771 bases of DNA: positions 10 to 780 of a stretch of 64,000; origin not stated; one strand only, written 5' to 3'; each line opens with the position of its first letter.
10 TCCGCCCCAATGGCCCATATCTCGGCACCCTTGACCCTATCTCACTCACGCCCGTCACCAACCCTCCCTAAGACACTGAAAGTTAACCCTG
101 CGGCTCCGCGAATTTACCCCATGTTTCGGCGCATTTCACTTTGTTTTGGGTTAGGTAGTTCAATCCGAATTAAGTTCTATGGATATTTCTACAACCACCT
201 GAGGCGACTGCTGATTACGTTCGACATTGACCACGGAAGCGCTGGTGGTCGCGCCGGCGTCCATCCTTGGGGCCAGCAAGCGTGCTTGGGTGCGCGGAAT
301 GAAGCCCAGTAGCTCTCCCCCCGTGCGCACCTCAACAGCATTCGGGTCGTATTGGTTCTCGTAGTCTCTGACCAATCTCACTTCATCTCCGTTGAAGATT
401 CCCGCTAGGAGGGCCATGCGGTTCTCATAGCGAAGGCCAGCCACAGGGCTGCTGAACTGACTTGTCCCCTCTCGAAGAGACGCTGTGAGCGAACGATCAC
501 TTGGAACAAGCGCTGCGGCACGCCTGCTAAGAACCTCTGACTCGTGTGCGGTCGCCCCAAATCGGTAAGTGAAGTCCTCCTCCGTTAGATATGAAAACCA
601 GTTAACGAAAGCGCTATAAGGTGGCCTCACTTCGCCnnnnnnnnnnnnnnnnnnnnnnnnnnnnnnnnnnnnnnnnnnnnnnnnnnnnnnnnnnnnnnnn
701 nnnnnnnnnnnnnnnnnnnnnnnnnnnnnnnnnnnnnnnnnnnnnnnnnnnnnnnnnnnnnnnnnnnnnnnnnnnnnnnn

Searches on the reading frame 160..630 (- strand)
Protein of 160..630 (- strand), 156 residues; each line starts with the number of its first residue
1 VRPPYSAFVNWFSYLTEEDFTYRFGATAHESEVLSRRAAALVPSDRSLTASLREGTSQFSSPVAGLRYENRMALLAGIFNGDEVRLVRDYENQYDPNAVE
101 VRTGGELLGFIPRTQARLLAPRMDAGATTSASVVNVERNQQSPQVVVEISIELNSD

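Call 3: search_protein_families(library=pfam, proteins=[window:160-630:-], max_evalue=0.1)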
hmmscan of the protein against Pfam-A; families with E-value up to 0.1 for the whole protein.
window:160-630:- (156 aa): 1 family
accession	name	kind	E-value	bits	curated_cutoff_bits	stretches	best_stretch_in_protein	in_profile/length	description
PF08797.16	HIRAN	-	6.3e-15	55.2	24.7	1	59-152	4-94/96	HIRAN domain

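Call 4: search_protein_families(library=padloc, proteins=[window:160-630:-], max_evalue=0.1)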
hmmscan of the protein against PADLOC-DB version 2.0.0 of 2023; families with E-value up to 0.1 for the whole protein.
window:160-630:- (156 aa): 6 families
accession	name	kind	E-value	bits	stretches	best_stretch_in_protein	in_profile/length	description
PDLC04352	PDC-M03B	-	6.9e-11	40.2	1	55-153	130-228/250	-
PDLC04347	PDC-M03B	-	1.2e-10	39.5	1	54-150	123-224/245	-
PDLC04349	PDC-M03B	-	6.5e-10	37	1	75-152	151-228/232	-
PDLC04348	PDC-M03B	-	2.7e-07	28.6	1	57-149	128-226/248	-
PDLC04346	PDC-M03B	-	1.3e-05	22.9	1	2-143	32-174/262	-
PDLC04351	PDC-M03B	-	0.031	11.8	1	69-150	142-226/255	-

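Call 5: search_protein_families(library=ncbifam, proteins=[window:160-630:-], max_evalue=0.1)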
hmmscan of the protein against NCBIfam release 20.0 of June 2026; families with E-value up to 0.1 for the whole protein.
window:160-630:- (156 aa): 0 families

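Call 17: find_homologous_proteins(query=window:160-630:-, max_evalue=0.001)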
Query window:160-630:- (156 aa): 9 proteins with E <= 0.001 among 191 candidates.
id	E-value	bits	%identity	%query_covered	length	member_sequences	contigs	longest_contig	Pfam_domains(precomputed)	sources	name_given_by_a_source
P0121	6.8e-58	212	66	97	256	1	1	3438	PF08797.17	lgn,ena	-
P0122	1.6e-45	172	58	97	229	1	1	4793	PF08797.17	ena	-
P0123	2.9e-45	172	100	54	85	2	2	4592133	PF08797.17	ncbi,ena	-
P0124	1.4e-43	166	98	54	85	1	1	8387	PF08797.17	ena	-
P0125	3.6e-32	129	65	59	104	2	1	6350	PF08797.17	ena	-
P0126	1.1e-19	89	62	47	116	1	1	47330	PF08797.17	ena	-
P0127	2.6e-6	45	34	61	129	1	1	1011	PF08797.17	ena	-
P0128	1.1e-5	43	33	61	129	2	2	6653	PF08797.17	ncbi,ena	-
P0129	1.3e-5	43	34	61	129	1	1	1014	PF08797.17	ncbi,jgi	jgi:hypothetical protein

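Call 19: find_encoding_contigs(protein=P0123, flank=8000, max_places=3)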
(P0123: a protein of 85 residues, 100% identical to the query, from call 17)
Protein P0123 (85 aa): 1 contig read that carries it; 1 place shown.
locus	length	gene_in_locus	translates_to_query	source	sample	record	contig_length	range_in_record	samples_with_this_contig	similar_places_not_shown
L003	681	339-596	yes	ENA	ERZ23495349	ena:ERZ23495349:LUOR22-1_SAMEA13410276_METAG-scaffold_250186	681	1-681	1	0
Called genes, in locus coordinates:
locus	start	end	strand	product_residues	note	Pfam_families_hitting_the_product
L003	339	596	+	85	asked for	PF08797:HIRAN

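Call 28: search_solved_structures(query=window:160-630:-, max_evalue=1, show_alignments=2)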
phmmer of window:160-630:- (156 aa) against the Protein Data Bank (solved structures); distinct sequences matched with E-value up to 1: 9.
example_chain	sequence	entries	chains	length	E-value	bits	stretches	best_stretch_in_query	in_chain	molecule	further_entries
3k2y_A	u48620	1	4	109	0.00051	23.2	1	63-141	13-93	uncharacterized protein lp_0118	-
2mzn_A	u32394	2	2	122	0.016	18.3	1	64-128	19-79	Helicase-like transcription factor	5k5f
4xzf_A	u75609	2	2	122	0.017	18.3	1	64-128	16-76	Helicase-like transcription factor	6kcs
5bnh_A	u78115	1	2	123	0.018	18.2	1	65-128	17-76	Helicase-like transcription factor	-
4s0n_A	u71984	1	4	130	0.019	18.1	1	64-128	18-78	Helicase-like transcription factor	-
4xzg_A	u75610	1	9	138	0.021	18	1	64-128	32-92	Helicase-like transcription factor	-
1nst_A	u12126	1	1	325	0.44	13.7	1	16-55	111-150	HEPARAN SULFATE N-DEACETYLASE/N-SULFOTRANSFERASE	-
4oop_A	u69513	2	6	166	0.71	13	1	28-83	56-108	Deoxyuridine 5'-triphosphate nucleotidohydrolase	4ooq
2pc5_A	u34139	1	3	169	0.73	13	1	28-83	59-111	DUTP pyrophosphatase-like protein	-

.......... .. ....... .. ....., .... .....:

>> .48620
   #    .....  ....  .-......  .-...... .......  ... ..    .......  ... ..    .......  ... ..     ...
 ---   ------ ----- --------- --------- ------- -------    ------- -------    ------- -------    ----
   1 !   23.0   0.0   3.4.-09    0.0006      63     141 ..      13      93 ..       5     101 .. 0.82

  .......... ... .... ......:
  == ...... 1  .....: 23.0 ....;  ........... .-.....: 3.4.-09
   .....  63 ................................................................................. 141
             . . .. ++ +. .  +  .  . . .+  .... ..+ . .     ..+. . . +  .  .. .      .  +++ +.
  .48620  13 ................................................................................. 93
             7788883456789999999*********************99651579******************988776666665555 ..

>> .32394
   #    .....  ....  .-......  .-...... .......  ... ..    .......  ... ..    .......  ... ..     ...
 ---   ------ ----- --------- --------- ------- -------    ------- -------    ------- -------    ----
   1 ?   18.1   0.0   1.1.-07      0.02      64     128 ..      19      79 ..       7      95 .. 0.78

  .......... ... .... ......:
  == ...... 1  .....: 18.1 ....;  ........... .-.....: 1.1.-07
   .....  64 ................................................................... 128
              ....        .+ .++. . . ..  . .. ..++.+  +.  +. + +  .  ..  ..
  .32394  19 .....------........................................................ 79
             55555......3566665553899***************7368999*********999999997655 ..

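Call 29: find_encoding_contigs(protein=P0124, flank=6000, max_places=2)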
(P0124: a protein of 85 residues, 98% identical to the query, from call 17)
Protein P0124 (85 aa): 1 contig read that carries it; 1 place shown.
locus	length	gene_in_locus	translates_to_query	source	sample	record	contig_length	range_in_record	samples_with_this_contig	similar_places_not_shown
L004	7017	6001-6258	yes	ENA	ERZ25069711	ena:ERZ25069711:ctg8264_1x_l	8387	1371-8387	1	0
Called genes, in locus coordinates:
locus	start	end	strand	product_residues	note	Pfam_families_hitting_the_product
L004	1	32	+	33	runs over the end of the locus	-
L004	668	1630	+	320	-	PF01548:DEDD_Tnp_IS110, PF02371:Transposase_20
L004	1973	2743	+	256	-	PF08878:HamA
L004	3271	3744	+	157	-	-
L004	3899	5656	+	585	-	PF00270:DEAD, PF00271:Helicase_C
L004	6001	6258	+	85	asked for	PF08797:HIRAN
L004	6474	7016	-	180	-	?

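Call 30: find_encoding_contigs(protein=P0125, flank=6000, max_places=2)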
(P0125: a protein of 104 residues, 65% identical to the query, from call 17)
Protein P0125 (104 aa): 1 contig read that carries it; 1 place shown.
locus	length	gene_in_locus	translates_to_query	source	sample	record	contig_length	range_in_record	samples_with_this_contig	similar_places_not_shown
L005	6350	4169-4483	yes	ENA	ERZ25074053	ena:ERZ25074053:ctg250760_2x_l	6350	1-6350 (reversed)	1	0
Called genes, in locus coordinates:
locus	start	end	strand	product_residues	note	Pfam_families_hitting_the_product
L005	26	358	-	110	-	-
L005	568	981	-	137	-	-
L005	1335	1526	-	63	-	-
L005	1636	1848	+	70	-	-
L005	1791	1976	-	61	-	PF01402:RHH_1 (weak), PF22513:FitA-like_RHH (weak)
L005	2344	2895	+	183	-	PF02518:HATPase_c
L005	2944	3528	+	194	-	PF00072:Response_reg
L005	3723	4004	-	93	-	-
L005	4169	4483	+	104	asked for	PF08797:HIRAN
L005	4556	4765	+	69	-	-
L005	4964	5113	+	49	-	-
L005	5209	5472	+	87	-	-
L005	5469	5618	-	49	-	-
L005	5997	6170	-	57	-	-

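Call 31: find_encoding_contigs(protein=P0126, flank=6000, max_places=2)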
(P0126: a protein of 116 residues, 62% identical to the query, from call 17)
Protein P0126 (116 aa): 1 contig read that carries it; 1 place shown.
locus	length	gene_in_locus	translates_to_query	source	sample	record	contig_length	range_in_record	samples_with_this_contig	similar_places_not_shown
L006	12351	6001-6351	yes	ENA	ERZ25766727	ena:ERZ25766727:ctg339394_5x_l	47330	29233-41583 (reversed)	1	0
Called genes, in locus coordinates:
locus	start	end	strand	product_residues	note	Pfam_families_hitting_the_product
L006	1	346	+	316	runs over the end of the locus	PF17728:BsuBI_PstI_RE_N, PF06616:BsuBI_PstI_RE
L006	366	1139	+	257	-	PF08878:HamA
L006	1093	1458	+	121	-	-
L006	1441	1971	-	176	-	PF13358:DDE_3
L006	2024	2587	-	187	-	PF13384:HTH_23 (weak), PF13551:HTH_29 (weak), PF13565:HTH_32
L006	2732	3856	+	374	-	PF00271:Helicase_C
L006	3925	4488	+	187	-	PF13384:HTH_23, PF13551:HTH_29 (weak), PF13565:HTH_32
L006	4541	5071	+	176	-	PF13358:DDE_3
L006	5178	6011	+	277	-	-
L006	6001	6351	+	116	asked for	PF08797:HIRAN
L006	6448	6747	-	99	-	-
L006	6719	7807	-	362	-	PF05901:Excalibur (faint), PF07510:GmrSD_C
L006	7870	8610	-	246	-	PF00899:ThiF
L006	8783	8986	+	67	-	PF10711:DUF2513 (weak)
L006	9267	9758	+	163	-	PF01548:DEDD_Tnp_IS110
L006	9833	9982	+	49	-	PF13276:HTH_21 (faint)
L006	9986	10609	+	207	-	PF24764:rva_4 (faint), PF00665:rve, PF13683:rve_3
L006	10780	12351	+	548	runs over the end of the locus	PF00174:Oxidored_molyb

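Call 44: list_cluster_members(proteins=[P0123, P0067, P0001])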
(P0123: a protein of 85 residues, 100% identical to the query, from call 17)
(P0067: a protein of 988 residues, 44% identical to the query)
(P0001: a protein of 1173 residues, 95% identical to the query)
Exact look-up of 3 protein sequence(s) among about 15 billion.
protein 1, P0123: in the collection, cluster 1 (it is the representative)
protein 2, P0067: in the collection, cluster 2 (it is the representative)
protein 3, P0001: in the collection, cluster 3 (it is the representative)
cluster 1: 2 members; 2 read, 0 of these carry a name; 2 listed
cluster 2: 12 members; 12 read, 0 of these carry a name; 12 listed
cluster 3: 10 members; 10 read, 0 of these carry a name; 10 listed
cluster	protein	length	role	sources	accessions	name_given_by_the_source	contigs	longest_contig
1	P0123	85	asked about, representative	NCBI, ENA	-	-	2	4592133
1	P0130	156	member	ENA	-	-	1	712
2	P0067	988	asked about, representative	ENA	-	-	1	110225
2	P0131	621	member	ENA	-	-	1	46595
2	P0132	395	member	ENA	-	-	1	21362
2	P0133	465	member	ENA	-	-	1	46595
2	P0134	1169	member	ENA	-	-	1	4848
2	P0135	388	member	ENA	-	-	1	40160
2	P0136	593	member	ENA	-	-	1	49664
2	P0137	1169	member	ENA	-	-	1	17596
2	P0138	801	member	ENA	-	-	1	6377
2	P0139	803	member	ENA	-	-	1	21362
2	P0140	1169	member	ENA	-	-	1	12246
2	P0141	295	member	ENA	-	-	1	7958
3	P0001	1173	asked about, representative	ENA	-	-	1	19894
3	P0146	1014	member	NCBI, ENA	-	-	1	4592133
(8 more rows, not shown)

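Call 60: predict_structure(alignment_id=A3)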
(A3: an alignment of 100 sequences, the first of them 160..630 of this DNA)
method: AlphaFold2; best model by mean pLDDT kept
length: 156 residues; sequences in the alignment: 100
mean_pLDDT: 90.2   pTM: 0.82
mean pLDDT of the five models: 90.2, 89.9, 89.2, 89.2, 88.2
residues with pLDDT >= 90: 109; 70-90: 41; 50-70: 6; < 50: 0
segments of 3 or more residues with pLDDT < 50: none
pLDDT, mean of each block of 10 residues (from residue 1): 83 92 95 92 75 79 92 94 97 93 96 91 93 95 94 76
secondary structure, 60 per line:
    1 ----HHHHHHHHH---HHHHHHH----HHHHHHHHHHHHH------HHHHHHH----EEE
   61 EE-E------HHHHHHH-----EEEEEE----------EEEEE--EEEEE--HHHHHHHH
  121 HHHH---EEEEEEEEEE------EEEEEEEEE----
elements in order: H5-13 H17-23 H28-40 H47-53 E58-62 H71-77 E83-88 E99-103 E106-110 H113-124 E128-137 E144-152

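Call 62: fold_search(model_id=the predicted structure, library=pdb)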
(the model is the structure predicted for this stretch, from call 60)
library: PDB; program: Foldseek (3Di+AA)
matches with E <= 10: 300; with E <= 0.001: 16
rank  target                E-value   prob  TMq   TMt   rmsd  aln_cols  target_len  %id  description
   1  3k2y_B                1.2e-07  1.00  0.52  0.76   2.4        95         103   32  Crystal structure of protein lp_0118 from Lactobacillus plantarum,northeast structural genomics consortium target LpR9 (released 2009-11-17)
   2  3k2y_A                4.2e-07  1.00  0.51  0.74   3.0        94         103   31  Crystal structure of protein lp_0118 from Lactobacillus plantarum,northeast structural genomics consortium target LpR9 (released 2009-11-17)
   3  4s0n_B                2.6e-06  1.00  0.51  0.62   2.2        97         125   28  Crystal Structure of HLTF HIRAN Domain bound to DNA (released 2015-05-27)
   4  3k2y_C                2.7e-06  1.00  0.54  0.81   1.8        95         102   30  Crystal structure of protein lp_0118 from Lactobacillus plantarum,northeast structural genomics consortium target LpR9 (released 2009-11-17)
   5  3k2y_D                3.1e-06  1.00  0.55  0.82   1.7        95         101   30  Crystal structure of protein lp_0118 from Lactobacillus plantarum,northeast structural genomics consortium target LpR9 (released 2009-11-17)
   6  5bnh_A                3.1e-06  1.00  0.51  0.64   2.0        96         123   27  Crystal structure of the HLTF HIRAN domain with a ssDNA fragment (released 2016-05-25)
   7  4s0n_C                3.9e-06  1.00  0.51  0.63   2.1        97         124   28  Crystal Structure of HLTF HIRAN Domain bound to DNA (released 2015-05-27)
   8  6kcs_A                4.4e-06  1.00  0.50  0.66   2.2        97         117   28  Crystal structure of HIRAN domain of HLTF in complex with duplex DNA (released 2020-06-10)
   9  4s0n_D                6.7e-06  1.00  0.50  0.61   2.2        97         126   28  Crystal Structure of HLTF HIRAN Domain bound to DNA (released 2015-05-27)
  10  4s0n_A                9.1e-06  1.00  0.50  0.63   2.2        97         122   28  Crystal Structure of HLTF HIRAN Domain bound to DNA (released 2015-05-27)
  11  4xzg_F                9.1e-06  1.00  0.50  0.63   2.2        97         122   28  Crystal structure of HIRAN domain of human HLTF (released 2015-04-15)
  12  4xzg_H                1.0e-05  1.00  0.50  0.63   2.3        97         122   28  Crystal structure of HIRAN domain of human HLTF (released 2015-04-15)
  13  4xzg_A                1.5e-05  1.00  0.50  0.64   2.3        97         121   28  Crystal structure of HIRAN domain of human HLTF (released 2015-04-15)
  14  4xzf_A                1.6e-05  1.00  0.49  0.62   2.7        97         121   27  Crystal structure of HIRAN domain of human HLTF in complex with DNA (released 2015-04-15)
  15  4xzg_C                2.5e-05  1.00  0.52  0.66   1.8        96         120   27  Crystal structure of HIRAN domain of human HLTF (released 2015-04-15)
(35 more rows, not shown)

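Call 65: search_solved_structures(query=A4, max_evalue=10, show_alignments=0)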
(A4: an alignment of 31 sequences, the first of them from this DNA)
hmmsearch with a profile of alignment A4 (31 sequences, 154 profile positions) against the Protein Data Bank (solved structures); distinct sequences matched with E-value up to 10: 19.
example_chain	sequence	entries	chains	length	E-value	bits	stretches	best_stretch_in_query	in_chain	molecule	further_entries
3k2y_A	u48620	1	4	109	6e-12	48.9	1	60-143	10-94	uncharacterized protein lp_0118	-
2mzn_A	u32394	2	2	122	9.3e-09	38.5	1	77-125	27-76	Helicase-like transcription factor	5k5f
5bnh_A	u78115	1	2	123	9.7e-09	38.5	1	77-125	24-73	Helicase-like transcription factor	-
4xzf_A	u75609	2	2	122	1e-08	38.4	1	77-125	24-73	Helicase-like transcription factor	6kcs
4s0n_A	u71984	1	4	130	1.1e-08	38.3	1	77-125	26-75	Helicase-like transcription factor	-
4xzg_A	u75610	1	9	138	1.3e-08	38.1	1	77-125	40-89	Helicase-like transcription factor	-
8wks_A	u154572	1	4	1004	0.17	14.9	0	53-92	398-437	SIR2-like domain-containing protein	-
8wkt_A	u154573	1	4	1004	0.17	14.9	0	53-92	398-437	SIR2-like domain-containing protein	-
8wyb_A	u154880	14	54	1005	0.17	14.9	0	53-92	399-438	SIR2-like domain-containing protein | DSR2 H171A | DSR2(H171A)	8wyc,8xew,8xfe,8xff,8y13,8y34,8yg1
8k98_C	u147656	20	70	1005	0.17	14.9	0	53-92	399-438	a protein | SIR2-like domain-containing protein | SIR2 family protein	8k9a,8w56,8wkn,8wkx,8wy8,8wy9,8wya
8wfn_A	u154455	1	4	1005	0.18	14.9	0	53-92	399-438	SIR2-like domain-containing protein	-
3kjx_A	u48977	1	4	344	0.31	14.1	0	76-121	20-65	Transcriptional regulator, LacI family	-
8ygk_A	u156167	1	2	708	0.64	13.1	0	53-92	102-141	SIR2-like domain-containing protein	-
8ygo_A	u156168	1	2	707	0.64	13.1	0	53-92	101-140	SIR2-like domain-containing protein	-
8imk_G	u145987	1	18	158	0.84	12.7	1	17-85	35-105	ApcB1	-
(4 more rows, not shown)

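Call 70: search_protein_representatives(protein=window:160-630:-)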
Query: 156 residues. Proteins with E-value up to 0.001 (for the whole library): 1875; up to 1e-10: 60; up to 1e-30: 6. The best 150 are listed.
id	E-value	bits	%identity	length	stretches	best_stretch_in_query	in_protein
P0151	3.2e-42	160.0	54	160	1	4-152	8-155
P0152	8.3e-39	149.0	50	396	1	3-151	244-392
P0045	2.0e-38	147.8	51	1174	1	4-154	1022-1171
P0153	1.4e-36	141.8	61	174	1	31-152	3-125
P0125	1.2e-32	129.1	65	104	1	61-153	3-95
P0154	3.2e-32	127.6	31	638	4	59-139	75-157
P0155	4.8e-30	120.6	48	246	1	5-151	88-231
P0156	1.1e-26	109.6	43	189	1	7-142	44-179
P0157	2.5e-26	108.5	42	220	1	5-146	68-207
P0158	2.9e-24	101.9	39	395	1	5-143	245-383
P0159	1.7e-21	92.9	62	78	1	81-154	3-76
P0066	8.6e-21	90.6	37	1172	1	5-139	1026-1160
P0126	3.6e-20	88.6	61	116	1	81-154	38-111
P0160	2.4e-19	85.9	36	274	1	6-147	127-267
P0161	5.7e-19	84.7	41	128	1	26-150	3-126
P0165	1.1e-16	77.3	36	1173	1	5-149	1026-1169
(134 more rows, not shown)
